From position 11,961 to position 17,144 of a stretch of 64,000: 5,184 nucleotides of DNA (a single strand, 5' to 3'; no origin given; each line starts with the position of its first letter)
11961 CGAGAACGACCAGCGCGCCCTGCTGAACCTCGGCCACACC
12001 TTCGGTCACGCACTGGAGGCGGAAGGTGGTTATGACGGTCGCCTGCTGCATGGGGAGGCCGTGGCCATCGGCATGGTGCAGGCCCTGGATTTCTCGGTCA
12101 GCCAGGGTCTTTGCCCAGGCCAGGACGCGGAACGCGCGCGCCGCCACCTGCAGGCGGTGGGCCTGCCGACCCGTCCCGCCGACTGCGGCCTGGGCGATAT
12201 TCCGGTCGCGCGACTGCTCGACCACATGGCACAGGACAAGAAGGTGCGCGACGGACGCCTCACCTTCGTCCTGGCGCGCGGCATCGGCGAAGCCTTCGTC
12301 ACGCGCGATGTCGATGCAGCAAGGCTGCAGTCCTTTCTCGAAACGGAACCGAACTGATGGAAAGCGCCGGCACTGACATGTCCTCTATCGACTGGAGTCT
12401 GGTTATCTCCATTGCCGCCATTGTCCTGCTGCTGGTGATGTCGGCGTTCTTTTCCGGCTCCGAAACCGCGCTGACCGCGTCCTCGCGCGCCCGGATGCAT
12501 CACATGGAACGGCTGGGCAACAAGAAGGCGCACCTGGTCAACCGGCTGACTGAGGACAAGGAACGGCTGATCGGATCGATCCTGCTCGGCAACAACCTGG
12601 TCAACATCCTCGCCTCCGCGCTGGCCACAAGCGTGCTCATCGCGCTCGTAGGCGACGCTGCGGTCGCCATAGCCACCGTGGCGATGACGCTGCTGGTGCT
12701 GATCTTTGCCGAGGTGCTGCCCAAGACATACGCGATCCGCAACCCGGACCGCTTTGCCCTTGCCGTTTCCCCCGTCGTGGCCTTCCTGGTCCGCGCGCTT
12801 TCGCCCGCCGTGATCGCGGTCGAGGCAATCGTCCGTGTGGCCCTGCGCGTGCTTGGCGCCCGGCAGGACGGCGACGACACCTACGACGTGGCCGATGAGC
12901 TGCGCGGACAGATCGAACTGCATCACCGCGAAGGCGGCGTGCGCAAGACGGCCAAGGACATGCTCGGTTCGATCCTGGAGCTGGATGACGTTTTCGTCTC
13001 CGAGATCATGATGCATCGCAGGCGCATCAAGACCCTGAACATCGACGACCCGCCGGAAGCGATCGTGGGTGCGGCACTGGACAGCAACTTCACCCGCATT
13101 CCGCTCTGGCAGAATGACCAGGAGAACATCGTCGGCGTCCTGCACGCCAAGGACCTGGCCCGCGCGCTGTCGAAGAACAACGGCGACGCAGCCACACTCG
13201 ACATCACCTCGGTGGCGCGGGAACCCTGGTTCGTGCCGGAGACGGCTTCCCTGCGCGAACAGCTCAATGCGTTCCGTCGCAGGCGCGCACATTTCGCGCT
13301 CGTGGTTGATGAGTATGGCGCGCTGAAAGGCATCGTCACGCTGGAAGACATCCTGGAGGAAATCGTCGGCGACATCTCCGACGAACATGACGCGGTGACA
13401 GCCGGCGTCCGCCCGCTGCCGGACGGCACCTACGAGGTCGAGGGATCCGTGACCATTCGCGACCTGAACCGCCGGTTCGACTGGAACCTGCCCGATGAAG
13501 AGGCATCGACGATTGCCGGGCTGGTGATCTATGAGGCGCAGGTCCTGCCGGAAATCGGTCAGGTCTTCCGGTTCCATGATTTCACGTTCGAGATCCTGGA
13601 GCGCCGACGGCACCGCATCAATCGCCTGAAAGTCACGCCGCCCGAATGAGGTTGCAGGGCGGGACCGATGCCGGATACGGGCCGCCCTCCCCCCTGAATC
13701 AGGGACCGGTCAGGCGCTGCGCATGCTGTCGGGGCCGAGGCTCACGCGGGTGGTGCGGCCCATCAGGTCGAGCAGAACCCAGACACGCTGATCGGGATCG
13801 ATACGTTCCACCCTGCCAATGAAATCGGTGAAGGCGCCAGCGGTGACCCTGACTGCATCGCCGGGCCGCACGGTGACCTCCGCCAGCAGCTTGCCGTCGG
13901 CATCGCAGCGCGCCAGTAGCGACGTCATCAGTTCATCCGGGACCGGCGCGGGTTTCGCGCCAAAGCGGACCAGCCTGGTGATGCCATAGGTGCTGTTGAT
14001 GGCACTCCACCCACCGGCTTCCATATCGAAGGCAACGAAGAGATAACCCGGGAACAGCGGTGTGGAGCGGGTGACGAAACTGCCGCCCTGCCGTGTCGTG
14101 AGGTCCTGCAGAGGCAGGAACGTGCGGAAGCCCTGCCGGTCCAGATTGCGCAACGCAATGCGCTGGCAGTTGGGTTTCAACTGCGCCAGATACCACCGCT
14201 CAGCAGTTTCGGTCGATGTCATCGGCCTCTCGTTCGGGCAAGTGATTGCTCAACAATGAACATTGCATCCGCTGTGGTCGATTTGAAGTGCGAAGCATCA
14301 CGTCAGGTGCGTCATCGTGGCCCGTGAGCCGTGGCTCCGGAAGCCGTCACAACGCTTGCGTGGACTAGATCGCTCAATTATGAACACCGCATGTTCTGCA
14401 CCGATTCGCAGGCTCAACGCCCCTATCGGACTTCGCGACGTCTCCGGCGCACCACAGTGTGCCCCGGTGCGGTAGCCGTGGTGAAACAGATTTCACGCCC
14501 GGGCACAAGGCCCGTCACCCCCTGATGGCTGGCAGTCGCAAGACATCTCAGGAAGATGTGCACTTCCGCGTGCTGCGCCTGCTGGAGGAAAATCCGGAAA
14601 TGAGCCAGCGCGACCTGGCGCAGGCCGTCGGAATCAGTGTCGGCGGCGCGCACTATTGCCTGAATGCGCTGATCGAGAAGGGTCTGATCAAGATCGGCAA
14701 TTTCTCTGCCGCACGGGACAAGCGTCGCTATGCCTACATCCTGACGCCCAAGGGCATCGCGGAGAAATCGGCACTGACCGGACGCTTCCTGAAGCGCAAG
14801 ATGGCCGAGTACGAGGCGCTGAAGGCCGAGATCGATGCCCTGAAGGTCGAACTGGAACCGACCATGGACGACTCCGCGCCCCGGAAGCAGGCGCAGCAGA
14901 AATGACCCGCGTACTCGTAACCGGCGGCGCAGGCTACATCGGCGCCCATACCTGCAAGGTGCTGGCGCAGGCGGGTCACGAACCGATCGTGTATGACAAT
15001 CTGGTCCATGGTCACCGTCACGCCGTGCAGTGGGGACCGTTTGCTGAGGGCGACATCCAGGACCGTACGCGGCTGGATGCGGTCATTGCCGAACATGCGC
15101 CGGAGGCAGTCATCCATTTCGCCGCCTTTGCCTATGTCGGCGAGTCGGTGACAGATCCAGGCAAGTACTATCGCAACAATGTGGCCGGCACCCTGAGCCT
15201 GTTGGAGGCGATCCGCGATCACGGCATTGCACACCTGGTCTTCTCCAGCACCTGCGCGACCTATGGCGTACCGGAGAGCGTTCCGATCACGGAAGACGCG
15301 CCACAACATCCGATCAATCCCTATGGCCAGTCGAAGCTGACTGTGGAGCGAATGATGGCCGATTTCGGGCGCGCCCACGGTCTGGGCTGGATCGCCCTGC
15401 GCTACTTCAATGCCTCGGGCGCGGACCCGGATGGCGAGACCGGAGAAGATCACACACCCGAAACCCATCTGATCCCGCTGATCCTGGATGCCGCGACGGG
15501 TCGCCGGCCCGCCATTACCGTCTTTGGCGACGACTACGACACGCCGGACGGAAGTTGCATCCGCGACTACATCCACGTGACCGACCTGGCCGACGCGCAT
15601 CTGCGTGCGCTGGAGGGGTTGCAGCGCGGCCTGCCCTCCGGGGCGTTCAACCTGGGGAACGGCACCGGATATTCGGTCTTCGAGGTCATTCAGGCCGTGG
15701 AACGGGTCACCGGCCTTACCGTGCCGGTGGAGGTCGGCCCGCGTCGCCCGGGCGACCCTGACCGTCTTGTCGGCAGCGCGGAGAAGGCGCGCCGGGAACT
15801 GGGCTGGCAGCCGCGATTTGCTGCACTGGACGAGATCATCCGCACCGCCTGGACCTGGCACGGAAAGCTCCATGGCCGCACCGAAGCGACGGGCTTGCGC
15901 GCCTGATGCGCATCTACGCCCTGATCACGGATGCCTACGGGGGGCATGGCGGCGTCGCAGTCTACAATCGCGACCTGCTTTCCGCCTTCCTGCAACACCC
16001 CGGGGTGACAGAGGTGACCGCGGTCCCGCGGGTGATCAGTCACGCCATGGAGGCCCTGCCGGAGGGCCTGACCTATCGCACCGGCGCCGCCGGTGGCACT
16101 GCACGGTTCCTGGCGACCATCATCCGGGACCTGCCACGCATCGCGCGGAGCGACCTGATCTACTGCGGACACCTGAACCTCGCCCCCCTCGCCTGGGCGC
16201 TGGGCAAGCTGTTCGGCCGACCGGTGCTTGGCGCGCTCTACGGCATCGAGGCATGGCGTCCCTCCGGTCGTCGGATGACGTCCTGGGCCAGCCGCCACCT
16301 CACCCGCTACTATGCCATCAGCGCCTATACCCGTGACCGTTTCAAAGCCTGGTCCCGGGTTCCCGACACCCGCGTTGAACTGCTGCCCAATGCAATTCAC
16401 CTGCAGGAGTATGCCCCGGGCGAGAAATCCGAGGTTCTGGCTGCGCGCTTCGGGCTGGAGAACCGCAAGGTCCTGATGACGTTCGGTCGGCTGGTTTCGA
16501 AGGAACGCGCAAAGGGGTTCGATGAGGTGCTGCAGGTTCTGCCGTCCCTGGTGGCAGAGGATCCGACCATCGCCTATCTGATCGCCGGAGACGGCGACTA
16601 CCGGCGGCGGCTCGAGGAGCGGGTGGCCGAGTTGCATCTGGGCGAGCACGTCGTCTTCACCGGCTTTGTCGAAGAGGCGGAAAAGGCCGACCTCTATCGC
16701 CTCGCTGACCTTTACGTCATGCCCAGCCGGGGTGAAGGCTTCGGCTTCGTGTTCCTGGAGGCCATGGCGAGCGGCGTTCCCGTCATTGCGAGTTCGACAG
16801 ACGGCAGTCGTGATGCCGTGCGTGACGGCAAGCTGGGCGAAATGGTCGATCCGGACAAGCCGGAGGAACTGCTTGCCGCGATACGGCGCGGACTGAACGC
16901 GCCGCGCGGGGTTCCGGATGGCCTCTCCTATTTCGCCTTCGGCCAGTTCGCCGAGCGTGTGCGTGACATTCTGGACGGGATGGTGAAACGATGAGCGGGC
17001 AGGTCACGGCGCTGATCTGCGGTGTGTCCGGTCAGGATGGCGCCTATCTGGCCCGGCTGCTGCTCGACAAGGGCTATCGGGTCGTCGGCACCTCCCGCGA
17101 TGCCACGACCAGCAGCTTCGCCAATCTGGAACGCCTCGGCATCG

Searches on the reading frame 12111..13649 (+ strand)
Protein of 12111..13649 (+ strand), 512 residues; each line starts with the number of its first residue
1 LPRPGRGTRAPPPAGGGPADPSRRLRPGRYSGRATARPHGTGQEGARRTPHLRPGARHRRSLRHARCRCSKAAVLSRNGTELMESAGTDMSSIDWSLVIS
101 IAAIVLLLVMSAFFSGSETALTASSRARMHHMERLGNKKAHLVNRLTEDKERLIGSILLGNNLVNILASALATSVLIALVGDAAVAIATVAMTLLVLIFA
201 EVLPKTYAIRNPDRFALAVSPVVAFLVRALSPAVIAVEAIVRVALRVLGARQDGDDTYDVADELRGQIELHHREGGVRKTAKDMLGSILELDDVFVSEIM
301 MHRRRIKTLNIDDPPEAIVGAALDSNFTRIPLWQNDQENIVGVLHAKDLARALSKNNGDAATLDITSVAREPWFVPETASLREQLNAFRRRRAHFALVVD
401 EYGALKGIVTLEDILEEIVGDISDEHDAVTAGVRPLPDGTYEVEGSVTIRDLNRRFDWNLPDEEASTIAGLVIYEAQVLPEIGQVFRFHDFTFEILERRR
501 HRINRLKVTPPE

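Call 20: search_protein_families(library=pfam, proteins=[window:12111-13649:+], max_evalue=0.00001)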
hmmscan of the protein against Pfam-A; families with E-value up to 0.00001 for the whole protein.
window:12111-13649:+ (512 aa): 3 families
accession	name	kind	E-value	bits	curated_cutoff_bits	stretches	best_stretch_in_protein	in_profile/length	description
PF01595.25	CNNM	-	1.4e-49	168.7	28.4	1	104-278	3-178/181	Cyclin M transmembrane N-terminal domain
PF03471.22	CorC_HlyC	-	9.3e-21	74.1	27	1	436-511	3-80/81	Transporter associated domain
PF00571.33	CBS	-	1.7e-18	67.1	24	1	369-419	6-56/57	CBS domain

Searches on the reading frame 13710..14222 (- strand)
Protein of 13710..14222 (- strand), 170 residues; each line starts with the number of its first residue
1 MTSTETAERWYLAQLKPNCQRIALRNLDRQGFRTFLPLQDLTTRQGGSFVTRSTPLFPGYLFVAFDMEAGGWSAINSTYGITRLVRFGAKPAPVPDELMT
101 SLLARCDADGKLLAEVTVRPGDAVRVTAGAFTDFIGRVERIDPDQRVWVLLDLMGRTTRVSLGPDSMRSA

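Call 57: search_protein_families(library=pfam, proteins=[window:13710-14222:-], max_evalue=0.01)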
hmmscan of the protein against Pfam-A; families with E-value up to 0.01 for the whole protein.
window:13710-14222:- (170 aa): 3 families
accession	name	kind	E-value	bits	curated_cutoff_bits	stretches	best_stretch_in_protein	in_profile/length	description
PF02357.24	NusG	-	7.7e-20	71.6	22.2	1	9-102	2-92/93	Transcription termination factor nusG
PF00467.35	KOW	-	9e-08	32.1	22.3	1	120-151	1-31/32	KOW motif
PF23284.2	KOW2_Spt5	-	0.0037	17.5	28.9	1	120-152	1-32/50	Transcription elongation factor SPT5, second KOW domain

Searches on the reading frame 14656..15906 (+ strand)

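Call 20: search_protein_families(library=pfam, proteins=[window:14656-15906:+], max_evalue=0.00001)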
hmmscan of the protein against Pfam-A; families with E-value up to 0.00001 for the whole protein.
window:14656-15906:+ (416 aa): 5 families
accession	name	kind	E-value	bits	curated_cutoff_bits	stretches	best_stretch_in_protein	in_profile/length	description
PF01370.27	Epimerase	-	3.2e-61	207.2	20.9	1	86-334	1-240/240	NAD dependent epimerase/dehydratase family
PF16363.11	GDP_Man_Dehyd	-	9.3e-55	186.8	27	1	87-396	1-330/332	GDP-mannose 4,6 dehydratase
PF04321.23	RmlD_sub_bind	-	5.4e-17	62.2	27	1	85-236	2-138/287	RmlD substrate binding domain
PF01073.25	3Beta_HSD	-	1.6e-14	54.1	22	1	87-232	1-155/280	3-beta hydroxysteroid dehydrogenase/isomerase family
PF02719.21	Polysacc_synt_2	-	1.7e-13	50.8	20.2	1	86-252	1-170/293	Polysaccharide biosynthesis protein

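Call 49: search_protein_families(library=ncbifam, proteins=[window:14902-15906:+], max_evalue=1e-10)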
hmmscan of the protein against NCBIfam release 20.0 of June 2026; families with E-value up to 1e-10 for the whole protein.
window:14902-15906:+ (334 aa): 17 families
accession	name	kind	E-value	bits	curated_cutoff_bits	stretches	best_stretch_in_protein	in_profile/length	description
TIGR01179.1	galE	equivalog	8.6e-136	452.1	262.3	1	3-323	1-328/332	UDP-glucose 4-epimerase GalE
NF007956.0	PRK10675.1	subfamily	1.8e-86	290.4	394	1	3-322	2-331/338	UDP-glucose 4-epimerase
TIGR01181.1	dTDP_gluc_dehyt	equivalog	1.9e-38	132.3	365.1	1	3-320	1-311/321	dTDP-glucose 4,6-dehydratase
TIGR02197.1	heptose_epim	equivalog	2.4e-29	102.5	274.6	1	4-271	1-261/316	ADP-glyceromanno-heptose 6-epimerase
TIGR04180.1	EDH_00030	hypoth_equivalog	1.3e-27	96.6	475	1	4-306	1-296/297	NAD-dependent 4,6-dehydratase LegB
NF007490.0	PRK10084.1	subfamily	6.3e-22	78.1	649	1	3-107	2-114/361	dTDP-glucose 4,6-dehydratase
TIGR03466.1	HpnA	hypoth_equivalog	3.5e-21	75.4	367.65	1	3-275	2-251/327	hopanoid-associated sugar epimerase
NF007582.0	PRK10217.1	equivalog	6.1e-21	74.9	698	1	1-306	1-318/355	dTDP-glucose 4,6-dehydratase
NF042422.1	oxyalk_red_OleD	equivalog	7.2e-19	68.3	580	1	3-267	2-247/329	2-alkyl-3-oxoalkanoate reductase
TIGR02622.1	CDP_4_6_dhtase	equivalog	2.7e-18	66.2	278.45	1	3-325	6-335/352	CDP-glucose 4,6-dehydratase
TIGR01214.1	rmlD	equivalog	7.2e-16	58.1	224.05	1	3-157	1-140/285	dTDP-4-dehydrorhamnose reductase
NF043036.1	ErythonDh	equivalog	1e-15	57.8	325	1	3-158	2-166/321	D-erythronate dehydrogenase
TIGR01472.1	gmd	equivalog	1e-15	57.8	415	1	49-161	60-175/342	GDP-mannose 4,6-dehydratase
NF042423.1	oxyalk_red_Shew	equivalog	1.4e-15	57.2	580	1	2-174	9-177/331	2-alkyl-3-oxoalkanoate reductase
NF011728.1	PRK15181.1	equivalog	3.9e-15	55.7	760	1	3-177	17-201/348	Vi polysaccharide biosynthesis UDP-N-acetylglucosaminuronic acid C-4 epimerase TviC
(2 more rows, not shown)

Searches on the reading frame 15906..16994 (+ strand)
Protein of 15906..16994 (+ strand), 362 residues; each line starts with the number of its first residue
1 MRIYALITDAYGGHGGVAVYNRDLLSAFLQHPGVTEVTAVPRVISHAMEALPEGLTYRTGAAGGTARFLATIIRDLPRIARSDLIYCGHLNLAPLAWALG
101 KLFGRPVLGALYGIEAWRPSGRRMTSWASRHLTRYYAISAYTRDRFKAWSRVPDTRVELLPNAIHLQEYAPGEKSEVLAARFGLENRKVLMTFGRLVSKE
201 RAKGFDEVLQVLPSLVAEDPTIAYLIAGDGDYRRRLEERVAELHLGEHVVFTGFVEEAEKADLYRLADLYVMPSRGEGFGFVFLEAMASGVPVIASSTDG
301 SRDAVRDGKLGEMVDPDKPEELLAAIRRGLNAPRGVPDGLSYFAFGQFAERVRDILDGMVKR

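Call 20: search_protein_families(library=pfam, proteins=[window:15906-16994:+], max_evalue=0.00001)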
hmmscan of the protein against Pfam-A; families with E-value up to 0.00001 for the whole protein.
window:15906-16994:+ (362 aa): 4 families
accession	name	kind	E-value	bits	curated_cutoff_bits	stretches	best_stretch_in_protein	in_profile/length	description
PF00534.26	Glycos_transf_1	-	1.7e-36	125.8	26.4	1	185-331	13-157/172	Glycosyl transferases group 1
PF13692.12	Glyco_trans_1_4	-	2.6e-35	122.2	27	1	187-330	1-140/142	Glycosyl transferases group 1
PF20706.3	GT4-conflict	-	2.7e-14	53.4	26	1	186-308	196-323/385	Family 4 Glycosyltransferase in conflict systems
PF13439.12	Glyco_transf_4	-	1.7e-07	31.9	28.5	1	15-167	2-169/170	Glycosyltransferase Family 4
